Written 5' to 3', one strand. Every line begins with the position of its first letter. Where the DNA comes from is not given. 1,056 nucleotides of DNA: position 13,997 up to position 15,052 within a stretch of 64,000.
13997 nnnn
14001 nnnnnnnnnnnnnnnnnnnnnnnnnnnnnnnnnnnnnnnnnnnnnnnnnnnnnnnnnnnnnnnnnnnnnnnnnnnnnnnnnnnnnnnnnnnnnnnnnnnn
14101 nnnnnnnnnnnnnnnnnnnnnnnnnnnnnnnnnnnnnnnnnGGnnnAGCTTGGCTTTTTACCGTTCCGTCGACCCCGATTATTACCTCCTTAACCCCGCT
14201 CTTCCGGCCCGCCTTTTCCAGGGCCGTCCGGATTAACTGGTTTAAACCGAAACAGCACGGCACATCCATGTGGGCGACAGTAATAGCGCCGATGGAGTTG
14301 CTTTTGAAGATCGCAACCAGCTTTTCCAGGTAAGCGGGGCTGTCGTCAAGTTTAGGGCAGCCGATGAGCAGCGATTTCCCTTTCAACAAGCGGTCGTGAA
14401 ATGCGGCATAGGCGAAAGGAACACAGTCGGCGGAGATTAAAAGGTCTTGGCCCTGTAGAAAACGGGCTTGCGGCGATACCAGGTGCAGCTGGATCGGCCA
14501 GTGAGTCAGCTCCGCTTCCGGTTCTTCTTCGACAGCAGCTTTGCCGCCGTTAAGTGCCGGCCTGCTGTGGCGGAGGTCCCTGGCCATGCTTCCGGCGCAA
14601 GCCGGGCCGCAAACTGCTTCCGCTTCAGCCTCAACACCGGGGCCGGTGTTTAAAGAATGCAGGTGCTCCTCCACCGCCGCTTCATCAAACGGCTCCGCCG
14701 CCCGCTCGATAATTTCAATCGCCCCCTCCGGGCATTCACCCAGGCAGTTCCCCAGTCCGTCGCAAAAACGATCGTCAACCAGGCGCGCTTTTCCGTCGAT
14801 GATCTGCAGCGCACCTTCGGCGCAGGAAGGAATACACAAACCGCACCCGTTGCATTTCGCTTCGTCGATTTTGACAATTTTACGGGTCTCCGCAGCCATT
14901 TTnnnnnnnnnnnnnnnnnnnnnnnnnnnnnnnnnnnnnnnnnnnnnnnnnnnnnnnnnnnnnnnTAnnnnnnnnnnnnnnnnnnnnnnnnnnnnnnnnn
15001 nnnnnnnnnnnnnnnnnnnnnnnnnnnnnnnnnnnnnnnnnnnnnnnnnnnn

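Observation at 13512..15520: Rrf2 operator palindrome over its own promoter; related half-site upstream of a Zn-ribbon/4Fe-4S operon whose first gene lacks a canonical start behind a G8 tract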

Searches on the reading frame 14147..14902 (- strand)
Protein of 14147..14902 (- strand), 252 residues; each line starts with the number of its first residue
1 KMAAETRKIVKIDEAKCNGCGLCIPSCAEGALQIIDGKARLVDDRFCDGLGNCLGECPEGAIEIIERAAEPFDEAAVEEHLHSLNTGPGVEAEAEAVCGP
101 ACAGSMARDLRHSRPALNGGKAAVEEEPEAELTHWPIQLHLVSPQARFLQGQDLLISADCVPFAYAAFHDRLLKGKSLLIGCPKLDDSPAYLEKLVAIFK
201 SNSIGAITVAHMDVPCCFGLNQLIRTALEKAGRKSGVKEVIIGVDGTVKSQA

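Call 7: search_protein_families(library=pfam, proteins=[window:14147-14902:-], max_evalue=0.01)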
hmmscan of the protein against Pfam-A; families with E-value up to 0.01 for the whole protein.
window:14147-14902:- (252 aa): 8 families
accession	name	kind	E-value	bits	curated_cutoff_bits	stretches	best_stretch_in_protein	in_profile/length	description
PF12837.12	Fer4_6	-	1.2e-08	34.9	25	1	9-32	1-24/24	4Fe-4S binding domain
PF00037.32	Fer4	-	2.1e-08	34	21.1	1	10-31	1-22/24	4Fe-4S binding domain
PF13237.11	Fer4_10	-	5.2e-08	33.1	25.5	1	10-58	2-53/53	4Fe-4S dicluster domain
PF12838.12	Fer4_7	-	6.1e-07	30.2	27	2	16-61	1-52/52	4Fe-4S dicluster domain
PF14697.11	Fer4_21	-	9e-07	29.4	35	1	11-63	2-58/59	4Fe-4S dicluster domain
PF13187.11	Fer4_9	-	8.9e-06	26.1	27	1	16-62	1-52/52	4Fe-4S dicluster domain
PF25160.1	LdpA_Fe-S-bd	-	5.3e-05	23.3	27.6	0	11-33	22-44/49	LdpA Fe-S cluster-binding domain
PF12797.12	Fer4_2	-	0.0009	19.5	24.5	1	9-28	2-21/22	4Fe-4S binding domain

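Call 8: search_protein_families(library=ncbifam, proteins=[window:14147-14902:-], max_evalue=0.01)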
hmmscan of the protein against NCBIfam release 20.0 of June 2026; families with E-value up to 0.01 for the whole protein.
window:14147-14902:- (252 aa): 51 families (the best 25 are shown)
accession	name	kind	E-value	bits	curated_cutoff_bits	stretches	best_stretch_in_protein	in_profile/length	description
TIGR02179.1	PorD_KorD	subfamily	8.7e-09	35.4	60.05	1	12-66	22-76/78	2-oxoacid:acceptor oxidoreductase, delta subunit, pyruvate/2-ketoisovalerate family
NF040770.1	hetero_SS_HdrA2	exception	1.9e-08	32.9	1100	1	11-102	573-662/777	CoB-CoM heterodisulfide reductase HdrA2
NF040864.1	HgcB_ferredoxin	equivalog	5.1e-08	32.6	99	1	10-64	9-63/93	mercury methylation ferredoxin HgcB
NF043069.1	T4HPD_activ_SAM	equivalog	1.1e-07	31.5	425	1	7-69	43-104/299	trans-4-hydroxy-L-proline dehydratase activase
TIGR02700.1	flavo_MJ0208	hypoth_equivalog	2.2e-07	30.4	251.35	1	9-63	142-195/234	dihydromethanopterin reductase (acceptor)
NF041891.1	hdrA_Methbact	equivalog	2.6e-07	29.2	1300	1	8-68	565-624/762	ferredoxin:CoB-CoM heterodisulfide reductase subunit HdrA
TIGR01944.1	rnfB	subfamily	5.9e-07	29.2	68.7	1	5-71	103-169/190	RnfABCDGE type electron transport complex subunit B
NF040684.1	PorD_Arch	equivalog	9.4e-07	28.8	120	1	12-65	29-82/85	pyruvate synthase subunit PorD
NF007202.0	PRK09623.1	equivalog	1.2e-06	28.7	166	1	10-65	46-101/105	3-methyl-2-oxobutanoate dehydrogenase subunit delta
NF005503.0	PRK07118.1-2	equivalog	1.5e-06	27.7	252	1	8-41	160-193/292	RnfABCDGE type electron transport complex subunit B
NF038196.1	ferrodoxin_EFR1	subfamily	2.3e-06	27.8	75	1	6-65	176-232/242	EFR1 family ferrodoxin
NF007203.0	PRK09624.1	equivalog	2.7e-06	27.6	171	1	11-66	47-102/105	pyuvate ferredoxin oxidoreductase subunit delta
NF007205.0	PRK09626.1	equivalog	4.1e-06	26.8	93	1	2-72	4-81/105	2-oxoglutarate-acceptor oxidoreductase subunit OorD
TIGR04041.1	activase_YjjW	hypoth_equivalog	4.2e-06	26.4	250.2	1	15-61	41-86/276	YjjW family glycine radical enzyme activase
NF005506.0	PRK07118.1-5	equivalog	5e-06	26.1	388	1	8-39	163-194/279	Fe-S cluster domain-containing protein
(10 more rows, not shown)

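Call 44: find_homologous_proteins(query=window:14147-14902:-)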
Query window:14147-14902:- (252 aa): 7999 proteins with E <= 0.001 among 8000 candidates; the best 120 are listed.
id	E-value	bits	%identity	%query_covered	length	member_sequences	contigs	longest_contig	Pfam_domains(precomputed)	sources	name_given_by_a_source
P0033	3.1e-164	562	100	100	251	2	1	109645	PF14697.12,PF12837.13,PF00037.33,PF12838.13,PF25160.2,PF13237.12,PF13187.12,PF27217.1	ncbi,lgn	-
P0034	5.9e-139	479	85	99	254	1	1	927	PF14697.12,PF12837.13,PF00037.33,PF12838.13,PF25160.2,PF13237.12,PF27217.1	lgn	-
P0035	2.9e-107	376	69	99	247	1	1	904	PF14697.12,PF12837.13,PF00037.33,PF12838.13,PF13237.12,PF27217.1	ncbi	-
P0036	3.2e-106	372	69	98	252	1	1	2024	PF14697.12,PF12837.13,PF00037.33,PF12838.13,PF13237.12,PF27217.1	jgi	jgi:ferredoxin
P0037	5.6e-104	365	67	99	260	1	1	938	PF14697.12,PF12837.13,PF00037.33,PF12838.13,PF25160.2,PF13237.12,PF13187.12,PF27217.1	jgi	jgi:NAD-dependent dihydropyrimidine dehydrogenase PreA subunit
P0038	5.5e-103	362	65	100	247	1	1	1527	PF14697.12,PF12837.13,PF00037.33,PF12838.13,PF25160.2,PF13237.12,PF27217.1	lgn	-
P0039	4.0e-102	359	69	99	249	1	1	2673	PF14697.12,PF12837.13,PF00037.33,PF12838.13,PF25160.2,PF13237.12,PF13187.12,PF27217.1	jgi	jgi:NAD-dependent dihydropyrimidine dehydrogenase PreA subunit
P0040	1.1e-101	357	68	98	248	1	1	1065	PF14697.12,PF12837.13,PF00037.33,PF12838.13,PF25160.2,PF13237.12,PF13187.12,PF27217.1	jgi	jgi:Pyruvate/2-oxoacid:ferredoxin oxidoreductase delta subunit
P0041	4.1e-101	356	66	98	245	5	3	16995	PF14697.12,PF12837.13,PF00037.33,PF12838.13,PF13237.12,PF27217.1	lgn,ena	-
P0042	1.8e-99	350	66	99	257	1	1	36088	PF14697.12,PF12837.13,PF00037.33,PF12838.13,PF13237.12,PF13187.12,PF27217.1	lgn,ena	-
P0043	2.2e-99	350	63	100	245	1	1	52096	PF14697.12,PF12837.13,PF00037.33,PF12838.13,PF25160.2,PF13237.12,PF13187.12,PF27217.1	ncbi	ncbi:MAG: 4Fe-4S binding protein [Bacillota bacterium]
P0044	6.7e-99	348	63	99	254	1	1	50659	PF14697.12,PF12837.13,PF00037.33,PF12838.13,PF13237.12,PF13187.12,PF27217.1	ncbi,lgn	-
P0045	3.4e-98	346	65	96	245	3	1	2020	PF12837.13,PF12838.13,PF13237.12,PF27217.1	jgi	-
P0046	5.3e-98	345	63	98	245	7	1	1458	PF14697.12,PF12837.13,PF00037.33,PF12838.13,PF13237.12,PF13187.12,PF27217.1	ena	-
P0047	6.1e-98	345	62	99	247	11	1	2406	PF14697.12,PF12837.13,PF00037.33,PF12838.13,PF13237.12,PF27217.1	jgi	jgi:ferredoxin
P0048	6.9e-98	345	66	99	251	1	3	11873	PF14697.12,PF12837.13,PF00037.33,PF12838.13,PF25160.2,PF13237.12,PF13187.12,PF27217.1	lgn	-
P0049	9.6e-98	344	66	98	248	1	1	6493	PF14697.12,PF12837.13,PF00037.33,PF12838.13,PF13237.12,PF27217.1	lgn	-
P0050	1.6e-97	344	66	98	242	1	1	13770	PF14697.12,PF12837.13,PF00037.33,PF12838.13,PF25160.2,PF13237.12,PF13187.12,PF27217.1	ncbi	-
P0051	1.6e-97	344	64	99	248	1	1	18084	PF14697.12,PF12837.13,PF00037.33,PF12838.13,PF25160.2,PF13237.12,PF13187.12,PF27217.1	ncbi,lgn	-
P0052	1.7e-97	344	62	98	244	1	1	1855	PF14697.12,PF12837.13,PF00037.33,PF12838.13,PF13237.12,PF13187.12,PF27217.1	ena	-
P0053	2.8e-97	343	64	98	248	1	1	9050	PF14697.12,PF12837.13,PF00037.33,PF12838.13,PF25160.2,PF13237.12,PF13187.12,PF27217.1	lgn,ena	-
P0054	1.2e-96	341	60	98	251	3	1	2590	PF14697.12,PF12837.13,PF00037.33,PF12838.13,PF13237.12,PF13187.12,PF27217.1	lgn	-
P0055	2.2e-96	340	60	98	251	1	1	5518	PF14697.12,PF12837.13,PF00037.33,PF12838.13,PF13237.12,PF27217.1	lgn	-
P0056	3.2e-96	339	62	99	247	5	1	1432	PF14697.12,PF12837.13,PF00037.33,PF12838.13,PF13237.12,PF27217.1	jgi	jgi:ferredoxin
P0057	3.2e-96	339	64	99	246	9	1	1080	PF14697.12,PF12837.13,PF00037.33,PF12838.13,PF13237.12,PF13187.12,PF27217.1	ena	-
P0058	4.4e-96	339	61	99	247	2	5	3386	PF14697.12,PF12837.13,PF00037.33,PF12838.13,PF13237.12,PF27217.1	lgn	-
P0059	4.6e-96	339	65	99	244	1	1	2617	PF14697.12,PF12837.13,PF00037.33,PF12838.13,PF25160.2,PF13237.12,PF13187.12,PF27217.1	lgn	-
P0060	6.0e-96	339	66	96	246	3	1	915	PF14697.12,PF12797.13,PF12837.13,PF00037.33,PF12838.13,PF25160.2,PF13237.12,PF13187.12,PF27217.1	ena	-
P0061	7.8e-96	338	60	98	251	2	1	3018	PF14697.12,PF12837.13,PF00037.33,PF12838.13,PF13237.12,PF27217.1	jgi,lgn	-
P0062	9.1e-96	338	60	98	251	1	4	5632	PF14697.12,PF12837.13,PF00037.33,PF12838.13,PF13237.12,PF27217.1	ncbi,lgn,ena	-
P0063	9.1e-96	338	65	99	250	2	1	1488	PF14697.12,PF12837.13,PF00037.33,PF12838.13,PF13237.12,PF13187.12,PF27217.1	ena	-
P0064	1.5e-95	337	61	99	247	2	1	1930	PF14697.12,PF12837.13,PF00037.33,PF12838.13,PF13237.12,PF27217.1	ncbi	-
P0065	1.5e-95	337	60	99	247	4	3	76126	PF14697.12,PF12837.13,PF00037.33,PF12838.13,PF13237.12,PF27217.1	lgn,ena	-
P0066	2.2e-95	337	62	98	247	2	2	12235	PF14697.12,PF12837.13,PF00037.33,PF12838.13,PF13237.12,PF27217.1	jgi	jgi:ferredoxin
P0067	3.0e-95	336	60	99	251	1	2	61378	PF14697.12,PF12837.13,PF00037.33,PF12838.13,PF13237.12,PF13187.12,PF27217.1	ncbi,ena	-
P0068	3.1e-95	336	62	99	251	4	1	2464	PF14697.12,PF12837.13,PF00037.33,PF12838.13,PF13237.12,PF27217.1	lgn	-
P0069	3.3e-95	336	60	98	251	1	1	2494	PF14697.12,PF12837.13,PF00037.33,PF12838.13,PF13237.12,PF27217.1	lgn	-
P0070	4.4e-95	336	62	96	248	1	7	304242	PF14697.12,PF12837.13,PF00037.33,PF12838.13,PF13237.12,PF27217.1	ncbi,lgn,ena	-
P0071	1.4e-94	334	62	99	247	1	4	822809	PF14697.12,PF12837.13,PF00037.33,PF12838.13,PF13237.12,PF27217.1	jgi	jgi:ferredoxin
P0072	2.0e-94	334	59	98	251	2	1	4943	PF14697.12,PF12837.13,PF00037.33,PF12838.13,PF13237.12,PF27217.1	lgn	-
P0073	2.8e-94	333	60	99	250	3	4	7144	PF14697.12,PF12837.13,PF00037.33,PF12838.13,PF13237.12,PF27217.1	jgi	jgi:ferredoxin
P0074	3.1e-94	333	60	98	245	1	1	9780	PF14697.12,PF12837.13,PF00037.33,PF12838.13,PF13237.12,PF13187.12,PF27217.1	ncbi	-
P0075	4.6e-94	332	58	99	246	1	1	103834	PF14697.12,PF12837.13,PF00037.33,PF12838.13,PF13237.12,PF13187.12,PF27217.1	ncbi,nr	ncbi:MAG: 4Fe-4S binding protein [Bacillota bacterium]|nr:4Fe-4S binding protein [Bacillota bacteriu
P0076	4.6e-94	332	59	98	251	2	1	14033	PF14697.12,PF12837.13,PF00037.33,PF12838.13,PF13237.12,PF27217.1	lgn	-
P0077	4.8e-94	332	61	98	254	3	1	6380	PF14697.12,PF12837.13,PF00037.33,PF12838.13,PF13237.12,PF27217.1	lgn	-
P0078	5.3e-94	332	64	99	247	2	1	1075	PF14697.12,PF12837.13,PF00037.33,PF12838.13,PF25160.2,PF13237.12,PF27217.1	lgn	-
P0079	6.2e-94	332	61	98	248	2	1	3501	PF14697.12,PF12837.13,PF00037.33,PF12838.13,PF13237.12,PF13187.12,PF27217.1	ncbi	-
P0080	1.3e-93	331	60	99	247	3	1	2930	PF14697.12,PF12837.13,PF00037.33,PF12838.13,PF13237.12,PF13187.12,PF27217.1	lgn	-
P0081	1.6e-93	331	61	98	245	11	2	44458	PF14697.12,PF12837.13,PF00037.33,PF12838.13,PF13237.12,PF27217.1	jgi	jgi:ferredoxin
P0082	1.7e-93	330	64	98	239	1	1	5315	PF14697.12,PF12837.13,PF00037.33,PF12838.13,PF25160.2,PF13237.12,PF13187.12,PF27217.1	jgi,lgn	jgi:ferredoxin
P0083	1.8e-93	330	61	98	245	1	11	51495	PF14697.12,PF12837.13,PF00037.33,PF12838.13,PF13237.12,PF27217.1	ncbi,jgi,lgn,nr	ncbi:MAG: 4Fe-4S ferredoxin [Firmicutes bacterium]|nr:4Fe-4S ferredoxin [Bacillota bacterium]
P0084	2.2e-93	330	61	98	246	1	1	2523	PF14697.12,PF12837.13,PF00037.33,PF12838.13,PF13237.12,PF27217.1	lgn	-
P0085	3.5e-93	330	59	99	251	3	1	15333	PF14697.12,PF12837.13,PF00037.33,PF12838.13,PF13237.12,PF27217.1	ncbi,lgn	-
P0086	3.6e-93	329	59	99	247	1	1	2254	PF14697.12,PF12837.13,PF00037.33,PF12838.13,PF13237.12,PF27217.1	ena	-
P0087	4.0e-93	329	61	98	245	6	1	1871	PF14697.12,PF12837.13,PF00037.33,PF12838.13,PF13237.12,PF27217.1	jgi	jgi:ferredoxin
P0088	4.8e-93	329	60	100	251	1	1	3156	PF14697.12,PF12837.13,PF00037.33,PF12838.13,PF13237.12,PF27217.1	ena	-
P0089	5.0e-93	329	60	99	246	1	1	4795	PF14697.12,PF12837.13,PF00037.33,PF12838.13,PF13237.12,PF13187.12,PF27217.1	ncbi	-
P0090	5.7e-93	329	60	98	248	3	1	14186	PF14697.12,PF12837.13,PF00037.33,PF12838.13,PF13237.12,PF13187.12,PF27217.1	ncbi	-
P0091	6.9e-93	329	59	99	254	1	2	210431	PF14697.12,PF12837.13,PF00037.33,PF12838.13,PF13237.12,PF13187.12,PF27217.1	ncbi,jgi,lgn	-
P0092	8.5e-93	328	60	96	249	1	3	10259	PF14697.12,PF12837.13,PF00037.33,PF12838.13,PF13237.12,PF27217.1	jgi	jgi:ferredoxin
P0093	8.8e-93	328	61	98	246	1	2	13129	PF14697.12,PF12837.13,PF00037.33,PF12838.13,PF13237.12,PF13187.12,PF27217.1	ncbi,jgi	-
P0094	1.7e-92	327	59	99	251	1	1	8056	PF14697.12,PF12837.13,PF00037.33,PF12838.13,PF13237.12,PF13187.12,PF27217.1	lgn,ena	-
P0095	2.2e-92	327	60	98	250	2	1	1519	PF14697.12,PF12837.13,PF00037.33,PF12838.13,PF13237.12,PF27217.1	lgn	-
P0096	3.2e-92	326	61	98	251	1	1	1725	PF14697.12,PF12837.13,PF00037.33,PF12838.13,PF13237.12,PF13187.12,PF27217.1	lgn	-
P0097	3.4e-92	326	60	92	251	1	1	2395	PF14697.12,PF12837.13,PF00037.33,PF12838.13,PF13237.12,PF13187.12,PF27217.1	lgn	-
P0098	6.3e-92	325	58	92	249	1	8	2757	PF14697.12,PF12837.13,PF00037.33,PF12838.13,PF13237.12,PF27217.1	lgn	-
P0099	7.2e-92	325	58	99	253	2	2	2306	PF14697.12,PF12837.13,PF00037.33,PF12838.13,PF13237.12,PF27217.1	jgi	jgi:ferredoxin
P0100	1.0e-91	325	64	96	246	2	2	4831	PF14697.12,PF12797.13,PF12837.13,PF00037.33,PF12838.13,PF25160.2,PF13237.12,PF13187.12,PF27217.1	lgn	-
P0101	1.2e-91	324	63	98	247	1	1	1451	PF14697.12,PF12837.13,PF00037.33,PF12838.13,PF13237.12,PF27217.1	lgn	-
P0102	1.4e-91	324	61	99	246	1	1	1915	PF14697.12,PF12837.13,PF12838.13,PF13237.12,PF27217.1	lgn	-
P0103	2.2e-91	324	58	100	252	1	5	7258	PF14697.12,PF12837.13,PF00037.33,PF12838.13,PF13237.12,PF27217.1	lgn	-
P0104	3.2e-91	323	59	98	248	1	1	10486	PF14697.12,PF12837.13,PF00037.33,PF12838.13,PF13237.12,PF27217.1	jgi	-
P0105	3.4e-91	323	59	98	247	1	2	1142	PF14697.12,PF12837.13,PF00037.33,PF12838.13,PF13237.12,PF13187.12,PF27217.1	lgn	-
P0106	5.8e-91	322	59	99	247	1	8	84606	PF14697.12,PF12837.13,PF00037.33,PF12838.13,PF13237.12,PF27217.1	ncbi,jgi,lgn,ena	-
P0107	6.1e-91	322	60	98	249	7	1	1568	PF14697.12,PF12837.13,PF00037.33,PF12838.13,PF13237.12,PF27217.1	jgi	jgi:ferredoxin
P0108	6.8e-91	322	61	98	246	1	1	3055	PF14697.12,PF12837.13,PF00037.33,PF12838.13,PF13237.12,PF27217.1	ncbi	-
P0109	8.0e-91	322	59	98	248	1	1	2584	PF14697.12,PF12837.13,PF00037.33,PF12838.13,PF13237.12,PF27217.1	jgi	jgi:ferredoxin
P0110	1.9e-90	321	58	98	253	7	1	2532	PF14697.12,PF12837.13,PF00037.33,PF12838.13,PF13237.12,PF27217.1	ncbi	-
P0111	2.3e-90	320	58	99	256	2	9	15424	PF14697.12,PF12837.13,PF00037.33,PF12838.13,PF13237.12,PF13187.12,PF27217.1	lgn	-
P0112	2.6e-90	320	58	98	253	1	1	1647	PF14697.12,PF12837.13,PF00037.33,PF12838.13,PF13237.12,PF27217.1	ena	-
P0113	2.8e-90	320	60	99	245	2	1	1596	PF14697.12,PF12837.13,PF00037.33,PF12838.13,PF13237.12,PF13187.12,PF27217.1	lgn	-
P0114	3.0e-90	320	61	98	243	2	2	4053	PF14697.12,PF12837.13,PF00037.33,PF13237.12,PF27217.1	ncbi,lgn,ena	-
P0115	4.6e-90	319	59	98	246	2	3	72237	PF14697.12,PF12837.13,PF00037.33,PF12838.13,PF13237.12,PF13187.12,PF27217.1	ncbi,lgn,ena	-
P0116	4.8e-90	319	59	99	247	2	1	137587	PF14697.12,PF12837.13,PF00037.33,PF12838.13,PF13237.12,PF13187.12,PF27217.1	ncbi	-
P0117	6.5e-90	319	58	98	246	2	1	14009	PF14697.12,PF12837.13,PF00037.33,PF13237.12,PF27217.1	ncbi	-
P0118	7.4e-90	319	61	98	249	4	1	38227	PF14697.12,PF12837.13,PF13237.12,PF27217.1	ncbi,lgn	-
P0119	1.0e-89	318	58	98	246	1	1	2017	PF14697.12,PF12837.13,PF00037.33,PF12838.13,PF13237.12,PF13187.12,PF27217.1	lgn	-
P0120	1.1e-89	318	58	99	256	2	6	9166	PF14697.12,PF12837.13,PF00037.33,PF12838.13,PF25160.2,PF13237.12,PF13187.12,PF27217.1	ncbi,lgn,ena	-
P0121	2.1e-89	317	57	99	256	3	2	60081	PF14697.12,PF12837.13,PF00037.33,PF12838.13,PF13237.12,PF13187.12,PF27217.1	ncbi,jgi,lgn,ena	-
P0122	2.3e-89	317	58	99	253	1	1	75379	PF14697.12,PF12837.13,PF00037.33,PF12838.13,PF13237.12,PF13187.12,PF27217.1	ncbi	ncbi:MAG: 4Fe-4S binding protein [Bacillota bacterium]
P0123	2.3e-89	317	57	98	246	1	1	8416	PF14697.12,PF12837.13,PF00037.33,PF12838.13,PF13237.12,PF13187.12,PF27217.1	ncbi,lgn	-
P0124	2.4e-89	317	59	97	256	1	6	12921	PF14697.12,PF12837.13,PF00037.33,PF12838.13,PF13237.12,PF27217.1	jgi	jgi:ferredoxin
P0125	2.5e-89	317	60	99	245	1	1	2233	PF14697.12,PF12837.13,PF00037.33,PF12838.13,PF25160.2,PF13237.12,PF13187.12,PF27217.1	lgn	-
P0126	2.6e-89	317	58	97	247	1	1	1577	PF14697.12,PF12837.13,PF00037.33,PF12838.13,PF13237.12,PF13187.12,PF27217.1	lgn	-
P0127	3.6e-89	316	60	99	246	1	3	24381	PF14697.12,PF12837.13,PF00037.33,PF12838.13,PF25160.2,PF13237.12,PF13187.12,PF27217.1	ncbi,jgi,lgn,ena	-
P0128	4.4e-89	316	59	99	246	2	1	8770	PF14697.12,PF12837.13,PF00037.33,PF12838.13,PF13237.12,PF27217.1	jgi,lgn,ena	-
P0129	4.5e-89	316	57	99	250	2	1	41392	PF14697.12,PF12837.13,PF00037.33,PF12838.13,PF13237.12,PF13187.12,PF27217.1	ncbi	-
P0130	8.0e-89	315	57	98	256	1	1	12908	PF14697.12,PF12837.13,PF00037.33,PF12838.13,PF13237.12,PF13187.12,PF27217.1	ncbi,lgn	ncbi:MAG: ATP-binding protein [Bacillota bacterium]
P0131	8.1e-89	315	58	98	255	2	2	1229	PF14697.12,PF12837.13,PF00037.33,PF12838.13,PF13237.12,PF13187.12,PF27217.1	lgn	-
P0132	9.9e-89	315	58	98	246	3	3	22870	PF14697.12,PF12837.13,PF00037.33,PF12838.13,PF13237.12,PF13187.12,PF27217.1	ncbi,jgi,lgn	-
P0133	1.1e-88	315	57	99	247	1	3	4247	PF14697.12,PF12837.13,PF00037.33,PF12838.13,PF13237.12,PF27217.1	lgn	-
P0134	1.2e-88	315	58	99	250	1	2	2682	PF14697.12,PF12837.13,PF00037.33,PF12838.13,PF25160.2,PF13237.12,PF13187.12,PF27217.1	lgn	-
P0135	1.5e-88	314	58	98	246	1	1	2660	PF14697.12,PF12837.13,PF00037.33,PF12838.13,PF13237.12,PF13187.12,PF27217.1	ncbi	-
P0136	2.7e-88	314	57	99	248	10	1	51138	PF14697.12,PF12837.13,PF00037.33,PF12838.13,PF13237.12,PF27217.1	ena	-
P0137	3.7e-88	313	57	98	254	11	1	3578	PF14697.12,PF12837.13,PF00037.33,PF12838.13,PF25160.2,PF13237.12,PF13187.12,PF27217.1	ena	-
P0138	3.8e-88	313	59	99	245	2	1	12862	PF14697.12,PF12837.13,PF00037.33,PF12838.13,PF25160.2,PF13237.12,PF13187.12,PF27217.1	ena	-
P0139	1.7e-87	311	58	99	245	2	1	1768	PF14697.12,PF12837.13,PF00037.33,PF12838.13,PF25160.2,PF13237.12,PF13187.12,PF27217.1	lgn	-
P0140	1.9e-87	311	60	98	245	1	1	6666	PF14697.12,PF12837.13,PF00037.33,PF13237.12,PF27217.1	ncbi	-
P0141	2.3e-87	310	59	99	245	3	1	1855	PF14697.12,PF12837.13,PF00037.33,PF12838.13,PF13237.12,PF27217.1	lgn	-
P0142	2.9e-87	310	62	97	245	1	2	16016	PF14697.12,PF12837.13,PF00037.33,PF12838.13,PF13237.12,PF13187.12,PF27217.1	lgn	-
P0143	3.5e-87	310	57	99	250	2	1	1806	PF14697.12,PF12837.13,PF00037.33,PF12838.13,PF13237.12,PF13187.12,PF27217.1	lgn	-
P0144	3.6e-87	310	58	99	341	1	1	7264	PF14697.12,PF12837.13,PF13237.12,PF27217.1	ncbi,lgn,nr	ncbi:MAG TPA: 4Fe-4S dicluster domain-containing protein [Candidatus Limnocylindrales bacterium]|nr:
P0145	4.6e-87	309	55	100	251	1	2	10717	PF14697.12,PF12837.13,PF00037.33,PF12838.13,PF13237.12,PF27217.1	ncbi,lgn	-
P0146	4.9e-87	309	55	98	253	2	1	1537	PF14697.12,PF12837.13,PF00037.33,PF12838.13,PF13237.12,PF27217.1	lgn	-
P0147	5.6e-87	309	59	96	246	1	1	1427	PF14697.12,PF12837.13,PF00037.33,PF12838.13,PF13237.12,PF13187.12,PF27217.1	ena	-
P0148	5.8e-87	309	56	99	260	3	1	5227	PF14697.12,PF12837.13,PF00037.33,PF12838.13,PF13237.12,PF13187.12,PF27217.1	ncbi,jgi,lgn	-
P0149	8.0e-87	309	59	98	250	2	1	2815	PF14697.12,PF12837.13,PF00037.33,PF12838.13,PF13237.12,PF13187.12,PF27217.1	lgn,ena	-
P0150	1.2e-86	308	55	99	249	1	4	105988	PF14697.12,PF12837.13,PF00037.33,PF12838.13,PF25160.2,PF13237.12,PF27217.1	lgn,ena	-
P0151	2.8e-86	307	57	98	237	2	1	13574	PF14697.12,PF12837.13,PF00037.33,PF12838.13,PF13237.12,PF13187.12,PF27217.1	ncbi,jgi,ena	-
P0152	3.0e-85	304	58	99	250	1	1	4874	PF14697.12,PF12837.13,PF00037.33,PF12838.13,PF13237.12,PF27217.1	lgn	-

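Call 72: predict_structure(alignment_id=A4)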
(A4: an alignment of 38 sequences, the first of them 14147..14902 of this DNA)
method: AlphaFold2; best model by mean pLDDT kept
length: 252 residues; sequences in the alignment: 38
mean_pLDDT: 68.8   pTM: 0.61
mean pLDDT of the five models: 68.8, 66.8, 63.8, 63.4, 61.1
residues with pLDDT >= 90: 62; 70-90: 75; 50-70: 55; < 50: 60
segments of 3 or more residues with pLDDT < 50: 24-30, 51-54, 87-134
pLDDT, mean of each block of 10 residues (from residue 1): 70 73 49 59 62 57 74 66 50 29 25 29 39 59 83 91 90 89 74 93 93 91 95 92 92 49
secondary structure, 60 per line:
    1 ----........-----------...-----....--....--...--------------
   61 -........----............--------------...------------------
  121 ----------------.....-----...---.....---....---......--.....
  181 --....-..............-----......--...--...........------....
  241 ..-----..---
elements in order: E5-12 E32-35 E38-41 E62-69 H74-85 E153-157 H161-164 H168-173 E176-180 H183-186 H188-201 E207-212 H220-230 E237-242
